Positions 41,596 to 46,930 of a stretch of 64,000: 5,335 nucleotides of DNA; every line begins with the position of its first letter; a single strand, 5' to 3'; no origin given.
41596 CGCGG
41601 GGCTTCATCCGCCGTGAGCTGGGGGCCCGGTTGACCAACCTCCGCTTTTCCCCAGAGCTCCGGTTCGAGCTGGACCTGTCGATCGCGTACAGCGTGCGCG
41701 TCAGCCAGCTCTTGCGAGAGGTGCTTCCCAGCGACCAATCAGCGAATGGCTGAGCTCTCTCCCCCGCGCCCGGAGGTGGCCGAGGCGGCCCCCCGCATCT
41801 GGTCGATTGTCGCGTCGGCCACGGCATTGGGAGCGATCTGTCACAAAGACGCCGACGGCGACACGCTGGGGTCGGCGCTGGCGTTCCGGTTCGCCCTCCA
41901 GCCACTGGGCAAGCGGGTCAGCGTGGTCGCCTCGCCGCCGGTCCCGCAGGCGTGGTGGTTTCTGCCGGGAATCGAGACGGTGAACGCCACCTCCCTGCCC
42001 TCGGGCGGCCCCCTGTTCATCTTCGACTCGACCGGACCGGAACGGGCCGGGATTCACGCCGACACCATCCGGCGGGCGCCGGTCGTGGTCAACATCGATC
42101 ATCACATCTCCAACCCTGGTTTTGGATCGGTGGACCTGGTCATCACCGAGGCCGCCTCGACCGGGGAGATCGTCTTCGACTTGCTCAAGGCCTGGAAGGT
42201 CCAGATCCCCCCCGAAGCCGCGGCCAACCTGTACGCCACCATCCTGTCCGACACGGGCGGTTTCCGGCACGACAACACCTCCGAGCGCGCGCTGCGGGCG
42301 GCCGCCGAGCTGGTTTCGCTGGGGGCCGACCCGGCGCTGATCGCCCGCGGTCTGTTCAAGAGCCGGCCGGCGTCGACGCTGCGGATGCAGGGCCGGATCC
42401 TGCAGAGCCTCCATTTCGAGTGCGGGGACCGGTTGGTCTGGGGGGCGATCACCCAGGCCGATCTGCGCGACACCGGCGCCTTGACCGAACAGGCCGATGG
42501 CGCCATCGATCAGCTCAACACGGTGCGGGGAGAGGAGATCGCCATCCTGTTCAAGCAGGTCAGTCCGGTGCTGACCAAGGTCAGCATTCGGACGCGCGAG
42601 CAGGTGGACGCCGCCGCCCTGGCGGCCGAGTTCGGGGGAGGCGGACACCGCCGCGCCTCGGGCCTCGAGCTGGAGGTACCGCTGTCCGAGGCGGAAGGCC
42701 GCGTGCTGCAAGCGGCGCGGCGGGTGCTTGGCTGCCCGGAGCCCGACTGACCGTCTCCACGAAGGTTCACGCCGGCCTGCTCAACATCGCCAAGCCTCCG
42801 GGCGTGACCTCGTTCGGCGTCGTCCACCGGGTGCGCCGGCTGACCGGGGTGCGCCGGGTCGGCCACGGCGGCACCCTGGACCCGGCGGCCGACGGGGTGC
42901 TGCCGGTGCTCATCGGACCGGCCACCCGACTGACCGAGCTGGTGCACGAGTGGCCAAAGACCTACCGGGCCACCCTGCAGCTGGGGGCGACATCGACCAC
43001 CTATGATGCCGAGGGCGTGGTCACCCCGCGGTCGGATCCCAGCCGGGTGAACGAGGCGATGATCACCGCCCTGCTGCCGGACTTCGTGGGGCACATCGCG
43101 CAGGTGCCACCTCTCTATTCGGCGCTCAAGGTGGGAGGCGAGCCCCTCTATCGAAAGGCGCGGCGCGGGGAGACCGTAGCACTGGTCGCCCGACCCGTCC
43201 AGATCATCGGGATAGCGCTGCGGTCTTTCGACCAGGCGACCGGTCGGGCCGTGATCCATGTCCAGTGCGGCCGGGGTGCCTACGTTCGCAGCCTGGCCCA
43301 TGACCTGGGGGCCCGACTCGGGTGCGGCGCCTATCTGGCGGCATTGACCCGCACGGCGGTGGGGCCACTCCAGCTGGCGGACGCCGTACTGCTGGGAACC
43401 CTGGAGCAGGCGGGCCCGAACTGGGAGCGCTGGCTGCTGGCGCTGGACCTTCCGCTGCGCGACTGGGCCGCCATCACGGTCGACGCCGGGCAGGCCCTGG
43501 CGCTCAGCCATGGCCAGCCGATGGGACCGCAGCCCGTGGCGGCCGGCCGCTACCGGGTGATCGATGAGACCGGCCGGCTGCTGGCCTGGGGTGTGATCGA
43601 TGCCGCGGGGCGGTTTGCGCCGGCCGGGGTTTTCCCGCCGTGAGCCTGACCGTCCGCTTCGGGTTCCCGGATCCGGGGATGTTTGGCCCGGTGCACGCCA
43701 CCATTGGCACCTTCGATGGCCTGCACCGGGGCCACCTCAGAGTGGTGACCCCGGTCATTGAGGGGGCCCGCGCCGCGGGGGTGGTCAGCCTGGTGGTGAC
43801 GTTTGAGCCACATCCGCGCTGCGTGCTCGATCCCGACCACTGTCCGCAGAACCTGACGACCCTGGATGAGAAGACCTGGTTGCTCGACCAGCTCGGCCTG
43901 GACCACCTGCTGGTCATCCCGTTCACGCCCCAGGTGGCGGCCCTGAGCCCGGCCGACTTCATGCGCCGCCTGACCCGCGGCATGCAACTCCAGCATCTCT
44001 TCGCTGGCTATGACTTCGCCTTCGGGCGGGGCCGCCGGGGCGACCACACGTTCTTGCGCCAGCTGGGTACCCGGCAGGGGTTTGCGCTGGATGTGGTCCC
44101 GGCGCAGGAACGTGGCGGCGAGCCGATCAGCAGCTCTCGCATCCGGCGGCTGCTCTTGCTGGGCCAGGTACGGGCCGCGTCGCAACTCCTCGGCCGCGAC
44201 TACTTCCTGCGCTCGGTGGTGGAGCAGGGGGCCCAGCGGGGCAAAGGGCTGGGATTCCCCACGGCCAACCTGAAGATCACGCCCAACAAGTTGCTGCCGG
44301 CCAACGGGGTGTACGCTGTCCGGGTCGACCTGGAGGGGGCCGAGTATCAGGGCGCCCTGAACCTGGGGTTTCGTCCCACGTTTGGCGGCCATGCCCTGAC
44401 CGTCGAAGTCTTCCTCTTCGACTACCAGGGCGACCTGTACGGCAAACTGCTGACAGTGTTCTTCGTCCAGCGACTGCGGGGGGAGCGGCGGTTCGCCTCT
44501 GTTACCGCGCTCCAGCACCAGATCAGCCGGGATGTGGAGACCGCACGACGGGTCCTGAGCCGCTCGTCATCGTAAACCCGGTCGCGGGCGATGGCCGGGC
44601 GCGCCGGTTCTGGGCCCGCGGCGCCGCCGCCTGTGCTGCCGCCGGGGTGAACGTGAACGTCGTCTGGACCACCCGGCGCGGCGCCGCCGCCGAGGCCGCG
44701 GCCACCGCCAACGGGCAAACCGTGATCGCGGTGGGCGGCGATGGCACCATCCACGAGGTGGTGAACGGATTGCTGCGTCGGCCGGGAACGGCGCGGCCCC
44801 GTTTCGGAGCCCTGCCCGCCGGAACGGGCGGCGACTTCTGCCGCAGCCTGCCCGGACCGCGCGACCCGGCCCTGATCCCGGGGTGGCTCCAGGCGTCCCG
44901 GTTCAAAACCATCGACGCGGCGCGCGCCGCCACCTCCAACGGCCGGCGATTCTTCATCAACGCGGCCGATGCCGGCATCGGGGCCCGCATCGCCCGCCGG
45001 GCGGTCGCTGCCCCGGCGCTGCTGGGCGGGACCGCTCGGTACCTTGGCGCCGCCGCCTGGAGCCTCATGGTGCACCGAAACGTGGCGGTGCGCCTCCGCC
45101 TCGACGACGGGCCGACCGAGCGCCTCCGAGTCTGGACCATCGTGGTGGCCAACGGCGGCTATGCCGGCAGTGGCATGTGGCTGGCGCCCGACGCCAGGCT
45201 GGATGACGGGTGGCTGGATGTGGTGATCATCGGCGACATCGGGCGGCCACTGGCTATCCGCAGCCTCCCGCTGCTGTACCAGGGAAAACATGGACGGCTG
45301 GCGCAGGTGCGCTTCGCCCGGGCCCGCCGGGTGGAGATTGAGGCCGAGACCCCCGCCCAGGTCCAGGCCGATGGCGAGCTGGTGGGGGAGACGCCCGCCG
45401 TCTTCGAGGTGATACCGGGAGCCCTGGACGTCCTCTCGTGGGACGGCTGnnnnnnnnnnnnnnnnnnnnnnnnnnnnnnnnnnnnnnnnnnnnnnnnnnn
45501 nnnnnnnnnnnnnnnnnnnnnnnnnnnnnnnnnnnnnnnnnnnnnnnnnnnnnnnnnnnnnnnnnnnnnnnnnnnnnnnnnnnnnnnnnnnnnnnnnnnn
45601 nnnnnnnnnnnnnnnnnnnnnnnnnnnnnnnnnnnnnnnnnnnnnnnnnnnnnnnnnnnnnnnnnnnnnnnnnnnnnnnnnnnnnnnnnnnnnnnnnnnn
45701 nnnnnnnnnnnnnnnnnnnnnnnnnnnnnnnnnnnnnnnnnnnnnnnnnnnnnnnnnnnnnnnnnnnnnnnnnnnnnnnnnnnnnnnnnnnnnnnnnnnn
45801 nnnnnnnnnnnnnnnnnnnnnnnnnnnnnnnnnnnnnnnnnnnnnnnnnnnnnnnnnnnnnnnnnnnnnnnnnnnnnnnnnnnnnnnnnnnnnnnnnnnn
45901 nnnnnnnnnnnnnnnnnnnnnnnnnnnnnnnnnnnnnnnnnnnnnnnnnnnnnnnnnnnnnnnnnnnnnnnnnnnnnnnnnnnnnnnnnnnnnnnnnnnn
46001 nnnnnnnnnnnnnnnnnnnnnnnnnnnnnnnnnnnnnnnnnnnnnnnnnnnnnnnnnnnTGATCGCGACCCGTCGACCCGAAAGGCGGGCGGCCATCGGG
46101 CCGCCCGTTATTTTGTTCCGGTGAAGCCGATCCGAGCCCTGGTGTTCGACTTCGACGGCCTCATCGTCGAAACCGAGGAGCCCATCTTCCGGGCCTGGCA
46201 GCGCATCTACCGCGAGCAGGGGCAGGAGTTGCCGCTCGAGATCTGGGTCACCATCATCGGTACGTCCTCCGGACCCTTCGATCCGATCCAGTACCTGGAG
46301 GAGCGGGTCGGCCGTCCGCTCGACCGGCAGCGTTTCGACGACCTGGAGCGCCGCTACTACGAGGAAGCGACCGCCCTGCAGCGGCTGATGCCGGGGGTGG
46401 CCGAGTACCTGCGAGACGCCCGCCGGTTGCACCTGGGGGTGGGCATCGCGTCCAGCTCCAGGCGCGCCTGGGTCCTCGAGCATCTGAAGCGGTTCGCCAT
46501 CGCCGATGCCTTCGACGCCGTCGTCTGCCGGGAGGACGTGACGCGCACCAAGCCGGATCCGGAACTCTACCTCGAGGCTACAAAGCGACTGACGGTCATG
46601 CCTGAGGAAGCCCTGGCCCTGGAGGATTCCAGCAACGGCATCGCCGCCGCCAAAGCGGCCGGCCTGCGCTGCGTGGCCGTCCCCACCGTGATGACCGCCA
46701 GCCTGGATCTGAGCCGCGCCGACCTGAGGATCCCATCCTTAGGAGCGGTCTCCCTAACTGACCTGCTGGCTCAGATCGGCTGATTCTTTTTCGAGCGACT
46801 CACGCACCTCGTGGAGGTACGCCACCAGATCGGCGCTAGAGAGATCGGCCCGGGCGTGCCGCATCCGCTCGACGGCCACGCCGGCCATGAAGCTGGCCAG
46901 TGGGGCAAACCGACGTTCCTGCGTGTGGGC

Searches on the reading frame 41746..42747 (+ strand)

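Call 11: search_protein_families(library=ncbifam, proteins=[window:41746-42747:+], max_evalue=0.00001)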
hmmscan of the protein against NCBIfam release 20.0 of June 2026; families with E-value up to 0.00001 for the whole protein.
window:41746-42747:+ (334 aa): 4 families
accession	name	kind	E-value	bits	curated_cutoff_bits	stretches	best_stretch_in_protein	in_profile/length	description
NF053633.1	OlncasPapPhNrnA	equivalog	5.5e-18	64.9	350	1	114-307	107-296/317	bifunctional oligoribonuclease/PAP phosphatase NrnA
NF003877.0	PRK05427.1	equivalog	1.9e-07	30.8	283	1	31-191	7-170/308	manganese-dependent inorganic pyrophosphatase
NF011110.0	PRK14538.1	equivalog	1.4e-06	26.8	707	1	113-304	471-657/838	putative bifunctional signaling protein/50S ribosomal protein L9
NF011443.0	PRK14869.1-5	equivalog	5.5e-06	25.1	335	1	134-264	351-482/546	putative manganese-dependent inorganic diphosphatase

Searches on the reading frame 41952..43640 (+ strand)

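Call 11: search_protein_families(library=ncbifam, proteins=[window:41952-43640:+], max_evalue=0.00001)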
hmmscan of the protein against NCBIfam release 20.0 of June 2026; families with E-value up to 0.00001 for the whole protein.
window:41952-43640:+ (563 aa): 3 families
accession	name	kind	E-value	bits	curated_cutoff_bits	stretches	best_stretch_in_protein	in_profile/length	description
TIGR00431.1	TruB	equivalog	8e-63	211.9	151.45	1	274-482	2-208/210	tRNA pseudouridine(55) synthase TruB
NF003280.0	PRK04270.1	equivalog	6e-34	117.2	242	1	267-487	24-207/323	RNA-guided pseudouridylation complex pseudouridine synthase subunit Cbf5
TIGR00425.1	CBF5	equivalog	4.8e-27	94.9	238.15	1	268-488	28-211/322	RNA-guided pseudouridylation complex pseudouridine synthase subunit Cbf5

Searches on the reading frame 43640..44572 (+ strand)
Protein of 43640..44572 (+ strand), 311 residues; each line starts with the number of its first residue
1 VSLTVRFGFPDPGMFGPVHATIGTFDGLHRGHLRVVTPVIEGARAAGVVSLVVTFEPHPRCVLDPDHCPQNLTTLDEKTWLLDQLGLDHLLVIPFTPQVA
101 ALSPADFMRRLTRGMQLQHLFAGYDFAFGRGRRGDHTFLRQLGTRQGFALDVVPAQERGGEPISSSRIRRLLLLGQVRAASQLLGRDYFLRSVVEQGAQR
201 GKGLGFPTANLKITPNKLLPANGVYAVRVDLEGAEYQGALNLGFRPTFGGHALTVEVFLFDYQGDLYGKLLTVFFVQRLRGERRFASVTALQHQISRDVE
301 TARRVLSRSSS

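Call 11: search_protein_families(library=ncbifam, proteins=[window:43640-44572:+], max_evalue=0.00001)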
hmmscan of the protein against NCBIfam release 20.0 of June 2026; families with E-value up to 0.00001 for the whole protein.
window:43640-44572:+ (311 aa): 9 families
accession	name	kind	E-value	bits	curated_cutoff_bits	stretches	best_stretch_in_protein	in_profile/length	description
NF004160.0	PRK05627.1-3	equivalog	1.6e-96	322.8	295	1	16-309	15-322/325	bifunctional riboflavin kinase/FAD synthetase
NF004159.0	PRK05627.1-2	equivalog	3.1e-78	263.1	306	1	8-308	7-309/326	bifunctional riboflavin kinase/FAD synthetase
NF004163.0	PRK05627.1-6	equivalog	6.3e-74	248.9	315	1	20-308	20-309/313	bifunctional riboflavin kinase/FAD synthetase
TIGR00083.1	ribF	equivalog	2.6e-73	247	184.35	1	21-306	3-289/290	riboflavin biosynthesis protein RibF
NF004161.0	PRK05627.1-4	equivalog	1.3e-72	244.5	461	1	21-307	23-312/324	bifunctional riboflavin kinase/FAD synthetase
NF004162.0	PRK05627.1-5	equivalog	1.8e-71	241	241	1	21-308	18-301/304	bifunctional riboflavin kinase/FAD synthetase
NF004158.0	PRK05627.1-1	equivalog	5.9e-55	186.8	396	1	22-303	22-301/304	bifunctional riboflavin kinase/FAD synthetase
NF045965.1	RibF_rel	equivalog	2.2e-19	70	200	1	22-263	18-240/279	FAD synthase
NF005518.0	PRK07143.1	equivalog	4.5e-16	59.1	232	1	21-280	20-252/281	hypothetical protein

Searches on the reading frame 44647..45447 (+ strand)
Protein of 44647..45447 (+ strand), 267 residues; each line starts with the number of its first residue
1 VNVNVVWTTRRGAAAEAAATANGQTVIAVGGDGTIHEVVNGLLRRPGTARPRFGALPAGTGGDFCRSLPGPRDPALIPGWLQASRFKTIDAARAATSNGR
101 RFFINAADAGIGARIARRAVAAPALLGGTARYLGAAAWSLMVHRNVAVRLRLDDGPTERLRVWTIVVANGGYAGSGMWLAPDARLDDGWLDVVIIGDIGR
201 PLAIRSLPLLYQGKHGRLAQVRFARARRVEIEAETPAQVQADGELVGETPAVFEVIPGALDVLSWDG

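Call 11: search_protein_families(library=ncbifam, proteins=[window:44647-45447:+], max_evalue=0.00001)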
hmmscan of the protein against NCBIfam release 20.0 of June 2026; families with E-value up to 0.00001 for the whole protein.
window:44647-45447:+ (267 aa): 11 families
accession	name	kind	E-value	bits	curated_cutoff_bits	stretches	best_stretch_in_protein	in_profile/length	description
NF009604.0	PRK13057.1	equivalog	5.7e-42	143.7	274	1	21-263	60-293/302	lipid kinase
TIGR00147.1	TIGR00147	subfamily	2.1e-38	132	118.65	1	2-263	34-293/296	YegS/Rv2252/BmrU family lipid kinase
NF009602.0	PRK13054.1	equivalog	4.4e-32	111.4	284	1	15-262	49-290/301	lipid kinase YegS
NF009874.0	PRK13337.1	equivalog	2.8e-30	105.2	385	1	12-263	45-292/305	diacylglycerol kinase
NF009603.0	PRK13055.1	subfamily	8.5e-29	100.5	342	1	14-263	51-298/335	diacylglycerol kinase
TIGR03702.1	lip_kinase_YegS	equivalog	2.1e-26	92.7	387.45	1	3-262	32-286/295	lipid kinase YegS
NF008882.0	PRK11914.1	equivalog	1.4e-25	90.1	302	1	17-264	59-302/306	diacylglycerol kinase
NF002033.0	PRK00861.1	subfamily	1.2e-18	66.9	293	1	3-263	44-303/328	putative lipid kinase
NF009605.0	PRK13059.1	equivalog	1.7e-18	66.6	313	1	24-264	58-291/295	putative lipid kinase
NF009025.0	PRK12361.1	equivalog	1.6e-15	56.3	505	1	3-263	274-538/546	hypothetical protein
NF040993.1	MamU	equivalog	2.3e-13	50.2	400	1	16-263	53-293/296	lipid kinase MamU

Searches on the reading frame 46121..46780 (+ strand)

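Call 11: search_protein_families(library=ncbifam, proteins=[window:46121-46780:+], max_evalue=0.00001)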
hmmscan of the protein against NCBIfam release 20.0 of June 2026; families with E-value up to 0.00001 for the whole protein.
window:46121-46780:+ (220 aa): 26 families (the best 25 are shown)
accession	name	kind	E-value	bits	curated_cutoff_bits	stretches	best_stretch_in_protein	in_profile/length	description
TIGR02009.1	PGMB-YQAB-SF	subfamily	1.7e-31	109.9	153.35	1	4-187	1-186/186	beta-phosphoglucomutase family hydrolase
TIGR01990.1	bPGM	equivalog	8.8e-30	104.1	189.4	1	4-187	1-186/187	beta-phosphoglucomutase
NF008087.0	PRK10826.1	equivalog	3.1e-29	102.2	191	1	2-210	5-215/222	hexitol phosphatase HxpB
NF046057.1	bifunc_MtlD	equivalog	6.1e-23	81.1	800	1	2-187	5-191/683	bifunctional mannitol-1-phosphate dehydrogenase/phosphatase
TIGR01509.1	HAD-SF-IA-v3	subfamily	1.3e-22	80.6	29.4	1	61-187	36-154/154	HAD-IA family hydrolase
NF008000.0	PRK10725.1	equivalog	1.4e-18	67.7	215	1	6-187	7-185/188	fructose-1-phosphate/6-phosphogluconate phosphatase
TIGR01449.2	PGP_bact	equivalog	1.5e-18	67.1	180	1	8-188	2-185/213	phosphoglycolate phosphatase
NF009804.0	PRK13288.1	equivalog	1.9e-18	66.8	218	1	4-189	3-183/215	pyrophosphatase PpaX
TIGR02253.1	CTE7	subfamily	1.4e-16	61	169.75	1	60-193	66-200/221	TIGR02253 family HAD-type hydrolase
NF009695.0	PRK13222.1-2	equivalog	3e-16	59.6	225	1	2-188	4-194/226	phosphoglycolate phosphatase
NF009694.0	PRK13222.1-1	equivalog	7.7e-16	58.2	415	1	75-201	97-226/252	phosphoglycolate phosphatase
NF053653.1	InDiPhoBT2121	equivalog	1.1e-15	57.8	245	1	5-191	2-190/216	inorganic diphosphatase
NF009697.0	PRK13222.1-4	equivalog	1.3e-14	54.1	327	1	2-187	5-193/232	phosphoglycolate phosphatase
NF008610.0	PRK11587.1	equivalog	1.5e-14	53.9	282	1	5-212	4-205/219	sugar phosphatase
NF009696.0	PRK13222.1-3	equivalog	2.7e-14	53.4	359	1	4-187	3-186/223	N-acetylmuramic acid 6-phosphate phosphatase MupP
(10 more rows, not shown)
